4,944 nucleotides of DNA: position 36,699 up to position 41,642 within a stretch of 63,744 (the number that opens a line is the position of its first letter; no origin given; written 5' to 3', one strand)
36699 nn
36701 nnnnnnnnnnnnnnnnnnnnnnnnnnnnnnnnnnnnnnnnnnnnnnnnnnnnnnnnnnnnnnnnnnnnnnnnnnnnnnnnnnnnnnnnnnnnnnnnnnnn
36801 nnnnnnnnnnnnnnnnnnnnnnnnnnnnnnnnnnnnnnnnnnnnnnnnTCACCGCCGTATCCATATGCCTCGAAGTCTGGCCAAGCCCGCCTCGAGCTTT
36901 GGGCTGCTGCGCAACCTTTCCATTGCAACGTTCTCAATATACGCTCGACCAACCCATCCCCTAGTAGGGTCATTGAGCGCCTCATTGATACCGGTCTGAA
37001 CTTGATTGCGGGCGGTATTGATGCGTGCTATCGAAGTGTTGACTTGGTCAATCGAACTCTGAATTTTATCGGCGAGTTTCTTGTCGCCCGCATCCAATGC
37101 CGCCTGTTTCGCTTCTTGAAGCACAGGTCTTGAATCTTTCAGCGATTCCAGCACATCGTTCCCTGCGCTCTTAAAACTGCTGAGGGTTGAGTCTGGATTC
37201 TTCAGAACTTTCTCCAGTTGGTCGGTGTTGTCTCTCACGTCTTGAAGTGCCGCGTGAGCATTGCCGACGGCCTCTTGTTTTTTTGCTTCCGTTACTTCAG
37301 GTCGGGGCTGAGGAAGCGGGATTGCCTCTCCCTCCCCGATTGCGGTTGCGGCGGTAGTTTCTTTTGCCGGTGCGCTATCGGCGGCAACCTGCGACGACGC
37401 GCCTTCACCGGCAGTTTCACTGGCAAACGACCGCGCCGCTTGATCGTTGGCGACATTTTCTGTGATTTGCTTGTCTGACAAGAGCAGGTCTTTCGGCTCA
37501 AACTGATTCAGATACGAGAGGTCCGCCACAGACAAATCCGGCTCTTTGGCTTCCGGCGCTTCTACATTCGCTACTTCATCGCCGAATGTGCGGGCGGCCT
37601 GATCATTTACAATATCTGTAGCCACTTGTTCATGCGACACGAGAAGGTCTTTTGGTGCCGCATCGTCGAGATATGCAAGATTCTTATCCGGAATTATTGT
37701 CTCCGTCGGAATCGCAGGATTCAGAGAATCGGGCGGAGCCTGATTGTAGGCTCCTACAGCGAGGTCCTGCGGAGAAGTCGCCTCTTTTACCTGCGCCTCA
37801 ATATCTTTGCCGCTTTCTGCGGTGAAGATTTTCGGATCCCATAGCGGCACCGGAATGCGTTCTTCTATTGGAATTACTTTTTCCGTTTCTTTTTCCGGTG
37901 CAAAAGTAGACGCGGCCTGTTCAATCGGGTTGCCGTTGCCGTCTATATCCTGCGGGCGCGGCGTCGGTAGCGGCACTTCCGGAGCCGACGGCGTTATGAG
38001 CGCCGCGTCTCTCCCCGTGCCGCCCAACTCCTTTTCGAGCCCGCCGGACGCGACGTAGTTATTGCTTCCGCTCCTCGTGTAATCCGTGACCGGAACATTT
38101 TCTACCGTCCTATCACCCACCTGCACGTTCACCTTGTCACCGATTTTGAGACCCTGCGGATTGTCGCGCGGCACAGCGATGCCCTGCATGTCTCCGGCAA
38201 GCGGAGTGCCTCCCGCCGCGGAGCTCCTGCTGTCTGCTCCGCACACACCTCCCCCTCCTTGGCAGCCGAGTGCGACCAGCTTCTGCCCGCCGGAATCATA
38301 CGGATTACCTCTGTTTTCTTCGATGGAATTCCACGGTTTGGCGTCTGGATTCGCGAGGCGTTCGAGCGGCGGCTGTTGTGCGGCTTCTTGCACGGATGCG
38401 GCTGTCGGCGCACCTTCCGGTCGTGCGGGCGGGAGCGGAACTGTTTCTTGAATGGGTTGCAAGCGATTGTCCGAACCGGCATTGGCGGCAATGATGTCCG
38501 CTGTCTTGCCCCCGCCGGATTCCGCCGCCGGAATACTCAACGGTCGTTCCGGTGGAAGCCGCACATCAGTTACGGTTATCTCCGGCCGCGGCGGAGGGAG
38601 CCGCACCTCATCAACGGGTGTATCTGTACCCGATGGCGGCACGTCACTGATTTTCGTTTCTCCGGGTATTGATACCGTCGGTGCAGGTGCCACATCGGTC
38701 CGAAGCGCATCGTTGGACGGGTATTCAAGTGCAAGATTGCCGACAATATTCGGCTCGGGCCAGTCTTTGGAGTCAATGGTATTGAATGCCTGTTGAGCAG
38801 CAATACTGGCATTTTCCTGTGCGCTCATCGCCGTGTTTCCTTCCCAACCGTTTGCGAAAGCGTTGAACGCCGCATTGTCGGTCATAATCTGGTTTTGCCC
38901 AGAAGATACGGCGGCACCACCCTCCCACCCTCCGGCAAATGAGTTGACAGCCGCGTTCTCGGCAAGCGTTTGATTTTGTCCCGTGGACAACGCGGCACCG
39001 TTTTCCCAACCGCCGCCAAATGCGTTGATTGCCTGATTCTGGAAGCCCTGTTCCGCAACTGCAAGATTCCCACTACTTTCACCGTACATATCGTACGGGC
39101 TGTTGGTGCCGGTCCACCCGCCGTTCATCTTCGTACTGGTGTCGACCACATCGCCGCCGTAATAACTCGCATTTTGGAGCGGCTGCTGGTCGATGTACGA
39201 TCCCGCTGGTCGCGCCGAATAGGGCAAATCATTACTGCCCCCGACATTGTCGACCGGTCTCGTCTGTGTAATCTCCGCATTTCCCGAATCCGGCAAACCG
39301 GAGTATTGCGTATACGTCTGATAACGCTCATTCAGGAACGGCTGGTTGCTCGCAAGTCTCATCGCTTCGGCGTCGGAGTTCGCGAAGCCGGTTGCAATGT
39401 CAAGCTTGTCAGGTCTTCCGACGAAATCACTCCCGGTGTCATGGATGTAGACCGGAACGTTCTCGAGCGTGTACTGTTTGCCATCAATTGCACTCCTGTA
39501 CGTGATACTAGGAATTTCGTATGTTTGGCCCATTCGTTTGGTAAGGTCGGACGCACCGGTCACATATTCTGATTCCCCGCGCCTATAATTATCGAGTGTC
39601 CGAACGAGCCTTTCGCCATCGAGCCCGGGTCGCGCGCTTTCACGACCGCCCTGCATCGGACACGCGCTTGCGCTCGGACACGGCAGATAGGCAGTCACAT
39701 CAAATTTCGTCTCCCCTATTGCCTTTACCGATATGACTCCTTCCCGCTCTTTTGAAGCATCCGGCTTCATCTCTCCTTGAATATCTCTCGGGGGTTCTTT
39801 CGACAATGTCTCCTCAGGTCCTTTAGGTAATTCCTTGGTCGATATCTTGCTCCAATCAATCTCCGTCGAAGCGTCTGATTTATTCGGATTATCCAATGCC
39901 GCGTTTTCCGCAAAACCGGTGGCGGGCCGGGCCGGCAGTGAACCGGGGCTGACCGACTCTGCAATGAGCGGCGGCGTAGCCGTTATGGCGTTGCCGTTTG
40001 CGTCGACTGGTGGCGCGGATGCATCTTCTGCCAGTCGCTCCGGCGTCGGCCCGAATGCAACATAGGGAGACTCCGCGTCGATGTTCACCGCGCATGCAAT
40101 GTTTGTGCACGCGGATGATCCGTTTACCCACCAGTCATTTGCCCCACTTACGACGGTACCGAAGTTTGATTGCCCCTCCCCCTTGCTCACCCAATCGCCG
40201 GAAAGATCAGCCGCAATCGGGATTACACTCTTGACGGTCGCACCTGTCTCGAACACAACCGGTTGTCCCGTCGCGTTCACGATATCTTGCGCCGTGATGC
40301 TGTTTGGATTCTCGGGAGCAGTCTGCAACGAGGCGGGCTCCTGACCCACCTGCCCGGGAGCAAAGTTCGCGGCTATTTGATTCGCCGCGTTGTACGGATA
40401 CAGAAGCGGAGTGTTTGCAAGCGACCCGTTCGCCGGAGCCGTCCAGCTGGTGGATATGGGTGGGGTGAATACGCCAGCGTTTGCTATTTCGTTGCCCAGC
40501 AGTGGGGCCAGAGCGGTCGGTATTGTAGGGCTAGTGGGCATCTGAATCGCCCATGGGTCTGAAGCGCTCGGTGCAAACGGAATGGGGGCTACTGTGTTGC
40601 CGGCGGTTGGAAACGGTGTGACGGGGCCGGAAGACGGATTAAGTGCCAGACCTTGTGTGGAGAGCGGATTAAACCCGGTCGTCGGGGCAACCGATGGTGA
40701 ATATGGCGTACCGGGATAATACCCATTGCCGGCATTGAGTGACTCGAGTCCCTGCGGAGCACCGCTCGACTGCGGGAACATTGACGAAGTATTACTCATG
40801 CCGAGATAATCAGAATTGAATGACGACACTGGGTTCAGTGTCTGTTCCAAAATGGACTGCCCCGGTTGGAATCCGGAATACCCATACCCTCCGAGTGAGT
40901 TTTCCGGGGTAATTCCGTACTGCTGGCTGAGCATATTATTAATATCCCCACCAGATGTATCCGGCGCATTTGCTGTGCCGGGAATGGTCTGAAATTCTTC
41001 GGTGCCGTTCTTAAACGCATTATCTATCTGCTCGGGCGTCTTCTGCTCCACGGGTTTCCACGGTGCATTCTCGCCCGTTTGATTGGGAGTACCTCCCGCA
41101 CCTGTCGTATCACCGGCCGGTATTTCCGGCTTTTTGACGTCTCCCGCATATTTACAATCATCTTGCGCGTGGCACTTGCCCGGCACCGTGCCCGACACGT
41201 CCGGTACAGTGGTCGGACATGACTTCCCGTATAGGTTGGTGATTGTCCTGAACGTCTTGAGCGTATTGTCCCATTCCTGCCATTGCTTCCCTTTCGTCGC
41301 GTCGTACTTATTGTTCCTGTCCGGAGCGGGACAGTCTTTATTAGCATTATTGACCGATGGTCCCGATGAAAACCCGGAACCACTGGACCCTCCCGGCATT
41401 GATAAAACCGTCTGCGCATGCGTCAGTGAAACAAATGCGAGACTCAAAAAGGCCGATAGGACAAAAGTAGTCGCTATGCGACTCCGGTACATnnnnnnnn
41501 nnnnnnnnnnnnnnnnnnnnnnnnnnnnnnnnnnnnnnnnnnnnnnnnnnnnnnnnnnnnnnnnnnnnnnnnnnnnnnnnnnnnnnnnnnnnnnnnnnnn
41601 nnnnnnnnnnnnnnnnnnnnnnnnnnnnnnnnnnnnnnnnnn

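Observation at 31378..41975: Duplicated module: giant secreted surface protein divergently paired with small secreted proteins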

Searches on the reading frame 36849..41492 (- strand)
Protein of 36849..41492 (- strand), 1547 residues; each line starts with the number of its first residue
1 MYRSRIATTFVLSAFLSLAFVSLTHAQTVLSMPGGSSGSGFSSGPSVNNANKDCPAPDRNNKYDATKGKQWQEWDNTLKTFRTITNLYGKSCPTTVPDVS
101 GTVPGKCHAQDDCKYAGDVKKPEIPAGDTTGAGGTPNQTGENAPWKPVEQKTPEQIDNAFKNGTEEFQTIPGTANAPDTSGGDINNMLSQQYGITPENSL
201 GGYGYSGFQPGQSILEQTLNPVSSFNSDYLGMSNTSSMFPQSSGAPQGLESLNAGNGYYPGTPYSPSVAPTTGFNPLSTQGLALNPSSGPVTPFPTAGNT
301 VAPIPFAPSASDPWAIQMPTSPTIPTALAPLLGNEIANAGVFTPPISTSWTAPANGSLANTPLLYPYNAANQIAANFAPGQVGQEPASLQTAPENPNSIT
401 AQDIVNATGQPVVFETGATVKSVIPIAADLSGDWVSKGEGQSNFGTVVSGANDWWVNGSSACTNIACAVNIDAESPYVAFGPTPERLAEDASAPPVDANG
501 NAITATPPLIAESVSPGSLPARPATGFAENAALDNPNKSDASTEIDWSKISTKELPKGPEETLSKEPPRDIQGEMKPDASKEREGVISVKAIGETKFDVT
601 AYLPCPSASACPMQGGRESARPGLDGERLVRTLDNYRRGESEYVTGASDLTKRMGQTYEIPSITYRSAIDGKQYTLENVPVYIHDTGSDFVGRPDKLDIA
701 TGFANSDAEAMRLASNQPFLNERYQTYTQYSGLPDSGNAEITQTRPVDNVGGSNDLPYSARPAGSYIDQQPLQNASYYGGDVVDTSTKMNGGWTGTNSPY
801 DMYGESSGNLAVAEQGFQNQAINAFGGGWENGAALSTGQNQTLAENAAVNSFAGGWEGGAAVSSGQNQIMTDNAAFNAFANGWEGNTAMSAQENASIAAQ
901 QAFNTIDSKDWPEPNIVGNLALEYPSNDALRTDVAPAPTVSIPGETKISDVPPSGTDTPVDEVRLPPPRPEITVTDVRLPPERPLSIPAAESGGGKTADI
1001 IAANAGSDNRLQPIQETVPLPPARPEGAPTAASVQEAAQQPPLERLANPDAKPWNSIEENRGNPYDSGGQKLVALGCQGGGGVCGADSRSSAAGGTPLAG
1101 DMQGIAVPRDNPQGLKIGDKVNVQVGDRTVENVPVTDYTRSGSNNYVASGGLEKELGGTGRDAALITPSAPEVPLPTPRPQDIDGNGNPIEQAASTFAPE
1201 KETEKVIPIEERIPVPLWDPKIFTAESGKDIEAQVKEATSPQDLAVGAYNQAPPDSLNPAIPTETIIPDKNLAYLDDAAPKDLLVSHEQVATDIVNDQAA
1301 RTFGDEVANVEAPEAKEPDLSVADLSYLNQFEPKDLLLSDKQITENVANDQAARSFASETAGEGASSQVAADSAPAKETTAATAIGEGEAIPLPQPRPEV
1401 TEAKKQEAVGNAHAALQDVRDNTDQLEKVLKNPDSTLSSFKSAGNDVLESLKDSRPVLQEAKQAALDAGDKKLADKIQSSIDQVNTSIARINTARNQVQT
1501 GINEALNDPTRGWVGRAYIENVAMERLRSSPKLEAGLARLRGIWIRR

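Call 4: search_protein_families(library=pfam, proteins=[window:36849-41492:-], max_evalue=1)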
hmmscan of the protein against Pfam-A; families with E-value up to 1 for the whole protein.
window:36849-41492:- (1547 aa): 1 family
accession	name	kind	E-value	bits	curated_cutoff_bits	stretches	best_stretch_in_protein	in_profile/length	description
PF13624.11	SurA_N_3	-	0.15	12.4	27.2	1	1417-1479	56-119/162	SurA-like N-terminal domain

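Call 12: search_solved_structures(query=window:36849-41492:-, max_evalue=1, show_alignments=3)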
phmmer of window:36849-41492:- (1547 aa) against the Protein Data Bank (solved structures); distinct sequences matched with E-value up to 1: 0.

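Call 17: find_homologous_proteins(query=window:36849-41492:-, max_evalue=0.001)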
Query window:36849-41492:- (1547 aa): 3 proteins with E <= 0.001 among 8000 candidates.
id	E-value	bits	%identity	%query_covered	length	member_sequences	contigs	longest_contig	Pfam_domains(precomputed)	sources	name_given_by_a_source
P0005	0.0e+0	3400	100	98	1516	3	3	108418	-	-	-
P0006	0.0e+0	1633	58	54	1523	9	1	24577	-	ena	-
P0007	8.9e-38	148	34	34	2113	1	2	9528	-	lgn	-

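Call 20: find_encoding_contigs(protein=P0006, flank=10000, max_places=4)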
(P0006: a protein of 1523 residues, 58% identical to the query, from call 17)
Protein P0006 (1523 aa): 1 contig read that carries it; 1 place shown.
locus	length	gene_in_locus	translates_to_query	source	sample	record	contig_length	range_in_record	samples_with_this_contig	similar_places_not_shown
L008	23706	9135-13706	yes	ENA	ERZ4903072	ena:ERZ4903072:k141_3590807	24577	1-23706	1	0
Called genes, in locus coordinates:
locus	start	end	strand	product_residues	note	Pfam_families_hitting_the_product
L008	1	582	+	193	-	?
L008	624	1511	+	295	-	PF00730:HhH-GPD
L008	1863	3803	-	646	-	PF00753:Lactamase_B, PF12706:Lactamase_B_2, PF23023:Anti-Pycsar_Apyc1 (faint), PF22505:RNase_J_b_CASP, PF07521:RMMBL (faint), PF17770:RNase_J_C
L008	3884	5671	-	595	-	PF00496:SBP_bac_5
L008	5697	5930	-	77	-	PF03840:SecG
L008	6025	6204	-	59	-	-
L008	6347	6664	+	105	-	PF00166:Cpn10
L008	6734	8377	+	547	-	PF00118:Cpn60_TCP1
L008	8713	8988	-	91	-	-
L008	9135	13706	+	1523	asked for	-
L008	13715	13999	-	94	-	-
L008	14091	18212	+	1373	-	-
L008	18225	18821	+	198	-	PF04011:LemA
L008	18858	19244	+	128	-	PF05635:23S_rRNA_IVP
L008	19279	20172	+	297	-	PF01435:Peptidase_M48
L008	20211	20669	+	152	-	-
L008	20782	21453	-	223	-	PF18916:Lycopene_cyc (weak)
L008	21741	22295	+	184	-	PF00857:Isochorismatase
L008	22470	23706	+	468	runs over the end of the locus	PF16403:Bact_surface_Ig-like, PF01471:PG_binding_1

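Call 21: find_encoding_contigs(protein=P0007, flank=10000, max_places=4)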
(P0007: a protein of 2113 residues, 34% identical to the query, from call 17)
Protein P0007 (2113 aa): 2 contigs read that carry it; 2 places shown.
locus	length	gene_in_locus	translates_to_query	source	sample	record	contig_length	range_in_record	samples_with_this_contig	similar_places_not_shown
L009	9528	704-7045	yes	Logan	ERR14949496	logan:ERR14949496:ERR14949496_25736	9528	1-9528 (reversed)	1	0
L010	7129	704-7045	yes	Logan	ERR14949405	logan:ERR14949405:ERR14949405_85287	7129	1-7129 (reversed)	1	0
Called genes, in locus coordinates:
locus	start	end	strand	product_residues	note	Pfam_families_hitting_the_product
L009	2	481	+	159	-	?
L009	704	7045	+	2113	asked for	-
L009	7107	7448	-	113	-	-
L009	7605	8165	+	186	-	PF04011:LemA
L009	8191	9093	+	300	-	PF01435:Peptidase_M48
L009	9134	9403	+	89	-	-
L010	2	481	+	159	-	?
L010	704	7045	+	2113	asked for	-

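Call 27: search_protein_families(library=pfam, proteins=[P0006, P0007], max_evalue=5)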
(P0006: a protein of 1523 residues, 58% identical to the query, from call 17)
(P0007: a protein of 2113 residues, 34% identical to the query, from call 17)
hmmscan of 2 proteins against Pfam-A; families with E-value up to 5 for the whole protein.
P0006 (1523 aa): 2 families
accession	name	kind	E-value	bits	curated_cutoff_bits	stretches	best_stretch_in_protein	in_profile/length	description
PF12128.14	DUF3584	-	0.2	9.5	31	1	1382-1483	603-703/1191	Protein of unknown function (DUF3584)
PF04012.17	PspA_IM30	-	0.48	10.4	33.9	1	1393-1475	30-111/220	PspA/IM30 family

P0007 (2113 aa): 1 family
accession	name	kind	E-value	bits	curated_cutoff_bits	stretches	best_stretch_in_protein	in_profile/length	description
PF03330.24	DPBB_1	-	3.1e-05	24.6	28.8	1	579-674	4-68/83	Lytic transglycolase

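Call 40: search_protein_families(library=ncbifam, proteins=[P0006, P0007], max_evalue=5)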
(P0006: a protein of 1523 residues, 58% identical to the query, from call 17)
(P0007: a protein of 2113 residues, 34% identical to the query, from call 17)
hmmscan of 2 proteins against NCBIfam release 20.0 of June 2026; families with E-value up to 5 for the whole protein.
P0006 (1523 aa): 2 families
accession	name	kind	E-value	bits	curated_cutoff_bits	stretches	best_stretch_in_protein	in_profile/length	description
NF045689.1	BCarotKetCrtO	equivalog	0.19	10.2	1000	1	1418-1473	288-343/563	beta-carotene ketolase CrtO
TIGR04527.1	mycoplas_twoTM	subfamily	0.26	10.9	125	1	1386-1482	54-152/248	MG_279/MG_280 family protein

P0007 (2113 aa): 0 families

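Call 41: search_protein_families(library=phrogs, proteins=[P0006, P0007], max_evalue=1)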
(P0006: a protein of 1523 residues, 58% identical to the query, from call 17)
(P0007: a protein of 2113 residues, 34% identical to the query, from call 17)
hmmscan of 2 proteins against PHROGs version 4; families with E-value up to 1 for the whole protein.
P0006 (1523 aa): 3 families
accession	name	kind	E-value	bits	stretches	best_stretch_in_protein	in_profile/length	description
phrog_24056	-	unknown function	0.0018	19.3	0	911-936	36-61/73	-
phrog_3806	-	unknown function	0.019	16.4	1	1378-1500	47-162/166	-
phrog_788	-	tail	0.079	13.7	1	1375-1481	159-262/297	tail protein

P0007 (2113 aa): 0 families

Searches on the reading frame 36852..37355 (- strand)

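Call 27: search_protein_families(library=pfam, proteins=[window:36852-37355:-], max_evalue=5)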
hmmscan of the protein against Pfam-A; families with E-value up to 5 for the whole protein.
window:36852-37355:- (168 aa): 27 families (the best 25 are shown)
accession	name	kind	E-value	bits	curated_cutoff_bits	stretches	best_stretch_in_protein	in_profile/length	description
PF04012.17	PspA_IM30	-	0.0027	17.8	33.9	1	38-122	30-113/220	PspA/IM30 family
PF04888.17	SseC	-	0.0032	17.6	30.2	1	20-70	243-293/312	Secretion system effector C (SseC) like family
PF13624.11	SurA_N_3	-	0.0088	16.3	27.2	1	38-100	56-119/162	SurA-like N-terminal domain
PF16533.10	SOAR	-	0.013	15.9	25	1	34-74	27-67/101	STIM1 Orai1-activating region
PF19103.5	DUF5790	-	0.017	16.2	26.8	1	19-79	66-121/126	Family of unknown function (DUF5790)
PF09074.15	Mer2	-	0.019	15.2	27.7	1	39-121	41-121/193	Mer2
PF05700.16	BCAS2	-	0.019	15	24.5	1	93-136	134-177/206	Breast carcinoma amplified sequence 2 (BCAS2)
PF13339.11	AATF-Che1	-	0.032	15.2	24.7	1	14-118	35-129/137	Apoptosis antagonizing transcription factor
PF04108.17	ATG17_like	-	0.033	14.1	43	1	24-131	56-156/355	Autophagy protein ATG17-like domain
PF09486.15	HrpB7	-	0.043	14.7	29.7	1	22-124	34-131/157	Bacterial type III secretion protein (HrpB7)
PF05335.18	DUF745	-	0.054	13.7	33.3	1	26-84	88-146/183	Protein of unknown function (DUF745)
PF02996.22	Prefoldin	-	0.064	13.6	23.2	1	94-128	4-38/120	Prefoldin subunit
PF06103.16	DUF948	-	0.089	13.4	37.2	1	38-85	33-80/89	Bacterial protein of unknown function (DUF948)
PF18476.7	PIN_8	-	0.12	12.7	26.1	1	47-144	48-151/227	PIN like domain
PF06419.17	COG6_N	-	0.13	12.9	27.4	1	96-128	36-68/114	Conserved oligomeric complex COG6, N-terminal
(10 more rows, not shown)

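Call 40: search_protein_families(library=ncbifam, proteins=[window:36852-37355:-], max_evalue=5)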
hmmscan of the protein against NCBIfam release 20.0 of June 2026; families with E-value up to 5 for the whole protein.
window:36852-37355:- (168 aa): 6 families
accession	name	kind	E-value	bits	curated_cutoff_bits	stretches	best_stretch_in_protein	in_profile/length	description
NF033441.0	BREX_BrxC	hypoth_equivalog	0.0053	15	400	1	18-129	929-1042/1173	BREX system P-loop protein BrxC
NF045487.1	ASRP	equivalog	0.0086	14.7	300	1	27-125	185-276/593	archaea-specific SMC-related protein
TIGR04527.1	mycoplas_twoTM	subfamily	0.022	14.4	125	1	32-119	55-140/248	MG_279/MG_280 family protein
NF041035.1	Rad50_Halo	equivalog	0.051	11.9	1000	1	25-121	499-593/883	DNA double-strand break repair ATPase Rad50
NF008438.0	PRK11281.1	equivalog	0.16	9.6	991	1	31-126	159-253/1113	mechanosensitive channel MscK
TIGR00996.1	Mtu_fam_mce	paralog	0.19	10.9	140.5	0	95-124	166-195/291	MCE family protein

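Call 41: search_protein_families(library=phrogs, proteins=[window:36852-37355:-], max_evalue=1)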
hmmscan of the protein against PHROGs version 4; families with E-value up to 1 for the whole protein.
window:36852-37355:- (168 aa): 14 families
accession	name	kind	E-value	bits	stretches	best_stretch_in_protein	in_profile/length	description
phrog_788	-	tail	0.014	16.2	1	28-121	167-247/297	tail protein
phrog_1535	-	tail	0.023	13.8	1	31-123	130-232/1152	tail length tape measure protein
phrog_3806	-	unknown function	0.039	15.4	1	26-139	50-156/166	-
phrog_27560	-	unknown function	0.073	14.1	0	27-63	75-111/146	-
phrog_77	-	DNA, RNA and nucleotide metabolism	0.091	12.2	1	22-125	638-743/967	SbcC-like subunit of palindrome specific endonuclease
phrog_28025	-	unknown function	0.12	13.4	1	85-114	21-50/59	-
phrog_5296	-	unknown function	0.21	10.9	1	25-119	487-581/685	-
phrog_37736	-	unknown function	0.22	12.6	1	92-112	9-29/52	-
phrog_2114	-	unknown function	0.25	12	1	66-127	136-197/242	-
phrog_11146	-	unknown function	0.28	12.2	1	15-48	6-39/82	-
phrog_11298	-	unknown function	0.53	11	2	22-119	45-145/273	-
phrog_6532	-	unknown function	0.57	10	0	21-103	23-104/367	-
phrog_5211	-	unknown function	0.67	11.2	0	21-83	8-70/112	-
phrog_7599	-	unknown function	0.91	11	1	86-126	15-54/95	-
